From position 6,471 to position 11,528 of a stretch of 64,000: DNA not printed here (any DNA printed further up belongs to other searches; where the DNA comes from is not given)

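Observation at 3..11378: Two giant genes of more than 11 kb in tandem with a 4-nt gap: a T/G/S-rich CBM-bearing protein and a Kelch propeller protein of more than 20 repeats.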

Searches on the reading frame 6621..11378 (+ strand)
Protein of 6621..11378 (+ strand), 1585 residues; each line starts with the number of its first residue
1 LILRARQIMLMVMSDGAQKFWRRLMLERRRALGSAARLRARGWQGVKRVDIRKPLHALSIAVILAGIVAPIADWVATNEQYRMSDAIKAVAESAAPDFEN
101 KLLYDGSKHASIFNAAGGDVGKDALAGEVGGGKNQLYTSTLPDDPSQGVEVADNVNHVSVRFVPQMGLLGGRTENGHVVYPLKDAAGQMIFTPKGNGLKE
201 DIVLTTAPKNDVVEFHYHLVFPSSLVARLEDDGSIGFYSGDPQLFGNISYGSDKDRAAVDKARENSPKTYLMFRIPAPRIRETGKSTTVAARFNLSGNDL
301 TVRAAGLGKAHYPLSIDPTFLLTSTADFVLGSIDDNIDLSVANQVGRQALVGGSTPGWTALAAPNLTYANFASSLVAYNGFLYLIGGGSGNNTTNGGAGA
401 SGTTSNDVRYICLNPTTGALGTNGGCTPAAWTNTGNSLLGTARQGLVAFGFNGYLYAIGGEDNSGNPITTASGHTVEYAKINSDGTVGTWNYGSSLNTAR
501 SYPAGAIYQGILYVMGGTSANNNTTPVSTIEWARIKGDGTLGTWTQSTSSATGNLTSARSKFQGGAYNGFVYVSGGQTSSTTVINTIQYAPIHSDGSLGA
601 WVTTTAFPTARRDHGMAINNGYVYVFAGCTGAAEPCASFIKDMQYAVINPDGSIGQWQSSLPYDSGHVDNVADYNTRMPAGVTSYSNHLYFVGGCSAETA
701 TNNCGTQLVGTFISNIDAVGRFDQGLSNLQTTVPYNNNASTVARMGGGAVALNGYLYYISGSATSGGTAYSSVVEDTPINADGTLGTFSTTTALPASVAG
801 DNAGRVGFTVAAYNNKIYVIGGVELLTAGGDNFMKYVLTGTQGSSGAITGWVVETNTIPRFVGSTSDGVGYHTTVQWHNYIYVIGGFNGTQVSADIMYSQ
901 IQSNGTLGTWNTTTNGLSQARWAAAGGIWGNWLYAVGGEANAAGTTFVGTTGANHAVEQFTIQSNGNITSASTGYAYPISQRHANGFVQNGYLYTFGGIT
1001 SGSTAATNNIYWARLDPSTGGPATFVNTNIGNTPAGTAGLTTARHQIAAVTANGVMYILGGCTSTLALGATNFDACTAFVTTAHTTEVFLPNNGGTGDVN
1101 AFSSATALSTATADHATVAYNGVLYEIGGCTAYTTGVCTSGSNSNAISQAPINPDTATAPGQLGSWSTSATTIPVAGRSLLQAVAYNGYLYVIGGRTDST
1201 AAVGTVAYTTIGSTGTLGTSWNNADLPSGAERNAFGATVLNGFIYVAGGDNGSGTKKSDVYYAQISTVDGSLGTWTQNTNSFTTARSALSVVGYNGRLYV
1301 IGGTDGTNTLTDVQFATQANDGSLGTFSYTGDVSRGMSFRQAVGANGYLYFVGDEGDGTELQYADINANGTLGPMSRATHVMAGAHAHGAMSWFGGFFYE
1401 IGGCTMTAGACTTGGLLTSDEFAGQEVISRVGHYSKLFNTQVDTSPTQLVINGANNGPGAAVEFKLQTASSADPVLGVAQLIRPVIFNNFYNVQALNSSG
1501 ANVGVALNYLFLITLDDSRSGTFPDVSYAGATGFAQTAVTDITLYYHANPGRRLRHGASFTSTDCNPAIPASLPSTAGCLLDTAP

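Call 7: search_protein_families(library=pfam, proteins=[window:6621-11375:+], max_evalue=0.01)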
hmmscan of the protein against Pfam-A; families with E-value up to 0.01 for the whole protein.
window:6621-11375:+ (1585 aa): 6 families
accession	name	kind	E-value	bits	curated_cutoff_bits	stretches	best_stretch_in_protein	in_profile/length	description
PF01344.31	Kelch_1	-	3.2e-28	97.3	20.1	3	1285-1313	1-29/46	Kelch motif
PF24681.1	Kelch_KLHDC2_KLHL20_DRC7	-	5.9e-23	81.8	50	6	1182-1356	3-174/221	KLHDC2/KLHL20/DRC7 Kelch-repeats domain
PF13964.12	Kelch_6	-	3.5e-18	65.3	25.3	0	1182-1199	6-23/50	Kelch motif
PF25210.1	Kelch_FKB95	-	1e-13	51.9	70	0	483-530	63-110/268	FKB95, Kelch-repeats domain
PF24981.1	Beta-prop_ATRN-LZTR1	-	2.6e-09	37.2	50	1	1188-1307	160-283/289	Attractin/LZTR1 beta-propeller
PF13418.12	Kelch_4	-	0.00048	20.5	21.6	0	610-631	1-23/49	Galactose oxidase, central domain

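Call 8: search_protein_families(library=ncbifam, proteins=[window:6621-11375:+], max_evalue=0.01)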
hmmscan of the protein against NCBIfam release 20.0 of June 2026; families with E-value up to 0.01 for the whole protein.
window:6621-11375:+ (1585 aa): 0 families

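Call 15: find_encoding_contigs(protein=window:6621-11378:+, flank=10000, max_places=6)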
Protein window:6621-11378:+ (1585 aa): no gene with exactly this product is on record in the collection.

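Call 16: find_encoding_contigs(protein=window:6645-11378:+, flank=10000, max_places=6)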
Protein window:6645-11378:+ (1577 aa): no gene with exactly this product is on record in the collection.
